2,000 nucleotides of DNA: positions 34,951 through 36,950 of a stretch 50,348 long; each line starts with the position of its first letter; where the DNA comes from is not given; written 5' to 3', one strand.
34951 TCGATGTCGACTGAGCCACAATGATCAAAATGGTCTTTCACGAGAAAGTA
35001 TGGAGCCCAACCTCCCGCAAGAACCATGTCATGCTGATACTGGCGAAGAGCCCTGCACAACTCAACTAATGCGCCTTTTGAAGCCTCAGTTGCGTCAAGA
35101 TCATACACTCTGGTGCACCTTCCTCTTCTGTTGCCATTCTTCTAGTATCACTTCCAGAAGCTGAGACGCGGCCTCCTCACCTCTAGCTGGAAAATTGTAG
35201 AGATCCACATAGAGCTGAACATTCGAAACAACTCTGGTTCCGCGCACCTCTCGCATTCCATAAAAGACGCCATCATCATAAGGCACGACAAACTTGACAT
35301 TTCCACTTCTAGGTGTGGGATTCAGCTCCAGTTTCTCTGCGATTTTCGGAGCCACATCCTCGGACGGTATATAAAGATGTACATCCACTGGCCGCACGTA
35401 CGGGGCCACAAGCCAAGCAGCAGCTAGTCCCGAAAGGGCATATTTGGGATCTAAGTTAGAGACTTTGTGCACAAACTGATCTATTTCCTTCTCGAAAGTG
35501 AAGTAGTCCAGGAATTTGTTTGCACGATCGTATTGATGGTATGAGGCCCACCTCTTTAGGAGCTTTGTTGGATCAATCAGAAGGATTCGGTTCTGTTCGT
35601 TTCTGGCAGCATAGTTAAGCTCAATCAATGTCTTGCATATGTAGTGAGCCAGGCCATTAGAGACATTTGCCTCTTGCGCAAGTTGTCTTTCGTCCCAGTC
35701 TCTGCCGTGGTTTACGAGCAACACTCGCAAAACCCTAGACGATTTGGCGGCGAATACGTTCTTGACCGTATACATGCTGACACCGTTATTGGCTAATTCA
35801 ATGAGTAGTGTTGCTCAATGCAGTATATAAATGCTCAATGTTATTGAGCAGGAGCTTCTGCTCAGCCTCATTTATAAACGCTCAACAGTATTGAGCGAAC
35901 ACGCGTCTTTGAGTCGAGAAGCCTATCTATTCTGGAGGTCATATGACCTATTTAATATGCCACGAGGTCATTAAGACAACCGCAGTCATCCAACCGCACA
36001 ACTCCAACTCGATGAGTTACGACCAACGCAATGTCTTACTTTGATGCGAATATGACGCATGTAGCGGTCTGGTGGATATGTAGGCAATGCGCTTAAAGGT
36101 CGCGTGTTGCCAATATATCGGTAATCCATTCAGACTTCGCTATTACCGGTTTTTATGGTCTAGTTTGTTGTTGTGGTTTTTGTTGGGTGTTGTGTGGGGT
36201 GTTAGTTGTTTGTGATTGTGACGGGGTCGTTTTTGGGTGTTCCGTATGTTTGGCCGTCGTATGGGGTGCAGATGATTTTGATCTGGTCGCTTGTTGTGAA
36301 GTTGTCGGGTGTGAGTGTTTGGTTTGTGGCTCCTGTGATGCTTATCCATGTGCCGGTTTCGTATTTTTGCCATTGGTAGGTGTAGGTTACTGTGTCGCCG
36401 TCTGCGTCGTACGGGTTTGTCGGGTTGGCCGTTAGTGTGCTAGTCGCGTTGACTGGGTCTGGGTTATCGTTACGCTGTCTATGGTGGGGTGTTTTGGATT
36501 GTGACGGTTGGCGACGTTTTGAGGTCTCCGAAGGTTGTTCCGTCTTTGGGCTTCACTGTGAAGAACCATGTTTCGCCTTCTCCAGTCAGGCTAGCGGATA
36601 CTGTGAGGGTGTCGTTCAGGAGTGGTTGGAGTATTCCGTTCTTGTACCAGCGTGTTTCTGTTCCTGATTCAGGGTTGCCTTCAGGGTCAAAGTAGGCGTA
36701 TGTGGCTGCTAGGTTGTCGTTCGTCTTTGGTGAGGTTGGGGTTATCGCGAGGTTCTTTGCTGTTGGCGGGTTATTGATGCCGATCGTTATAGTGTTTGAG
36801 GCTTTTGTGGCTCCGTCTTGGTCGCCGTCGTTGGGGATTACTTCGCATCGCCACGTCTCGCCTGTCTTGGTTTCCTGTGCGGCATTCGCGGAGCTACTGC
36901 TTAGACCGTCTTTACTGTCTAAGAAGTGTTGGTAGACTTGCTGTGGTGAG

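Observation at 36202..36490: Hidden 92-codon coding tail in the +1 frame directly after the TAG of the giant surface-protein gene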

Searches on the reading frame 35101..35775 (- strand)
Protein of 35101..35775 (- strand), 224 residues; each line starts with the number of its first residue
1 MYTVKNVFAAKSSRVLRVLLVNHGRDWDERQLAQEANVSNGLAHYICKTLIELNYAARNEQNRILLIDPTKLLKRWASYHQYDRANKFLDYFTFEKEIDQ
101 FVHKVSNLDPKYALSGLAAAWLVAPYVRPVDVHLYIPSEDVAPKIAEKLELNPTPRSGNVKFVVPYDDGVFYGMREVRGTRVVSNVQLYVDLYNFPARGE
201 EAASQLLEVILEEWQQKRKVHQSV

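Call 13: search_protein_families(library=pfam, proteins=[window:35101-35775:-], max_evalue=0.001)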
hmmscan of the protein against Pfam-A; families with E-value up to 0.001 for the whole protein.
window:35101-35775:- (224 aa): 1 family
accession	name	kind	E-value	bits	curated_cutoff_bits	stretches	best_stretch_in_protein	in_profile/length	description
PF09952.14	AbiEi_2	-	1.4e-13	51.8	21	1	66-208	2-139/143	Transcriptional regulator, AbiEi antitoxin, Type IV TA system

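Call 18: search_protein_families(library=ncbifam, proteins=[window:35101-35775:-], max_evalue=0.05)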
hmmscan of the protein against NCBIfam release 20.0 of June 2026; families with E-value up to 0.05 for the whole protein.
window:35101-35775:- (224 aa): 1 family
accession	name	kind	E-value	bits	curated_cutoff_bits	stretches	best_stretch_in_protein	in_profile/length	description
TIGR04176.1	MarR_EPS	equivalog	0.036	14.1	88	0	14-53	8-45/105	MarR family EPS-associated transcriptional regulator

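Call 66: search_protein_families(library=padloc, proteins=[window:35101-35775:-], max_evalue=0.01)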
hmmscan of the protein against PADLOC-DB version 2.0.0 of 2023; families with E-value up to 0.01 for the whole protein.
window:35101-35775:- (224 aa): 0 families

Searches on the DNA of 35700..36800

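Call 46: search_rna_families(source=window, start=35700, end=36800, threshold=evalue, max_evalue=1)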
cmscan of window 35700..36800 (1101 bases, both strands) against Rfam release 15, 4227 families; matches with E-value up to 1: 0.
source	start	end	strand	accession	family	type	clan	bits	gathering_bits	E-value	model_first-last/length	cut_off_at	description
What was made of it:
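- On Programmed ribosomal frameshift site: No Rfam match was found at E <= 1 (call 46).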

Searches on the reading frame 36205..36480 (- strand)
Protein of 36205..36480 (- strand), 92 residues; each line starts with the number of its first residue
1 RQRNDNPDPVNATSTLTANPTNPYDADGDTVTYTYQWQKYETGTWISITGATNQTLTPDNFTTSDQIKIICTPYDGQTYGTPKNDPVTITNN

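Call 6: search_protein_families(library=pfam, proteins=[window:36205-36480:-], max_evalue=1)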
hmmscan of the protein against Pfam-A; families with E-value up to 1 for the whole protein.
seq(92 aa): 1 family
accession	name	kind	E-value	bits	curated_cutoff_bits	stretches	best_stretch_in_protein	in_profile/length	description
PF21171.3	PDE12-like_N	-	0.0033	17.9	27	1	43-84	52-92/100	2',5'-phosphodiesterase 12-like, N-terminal domain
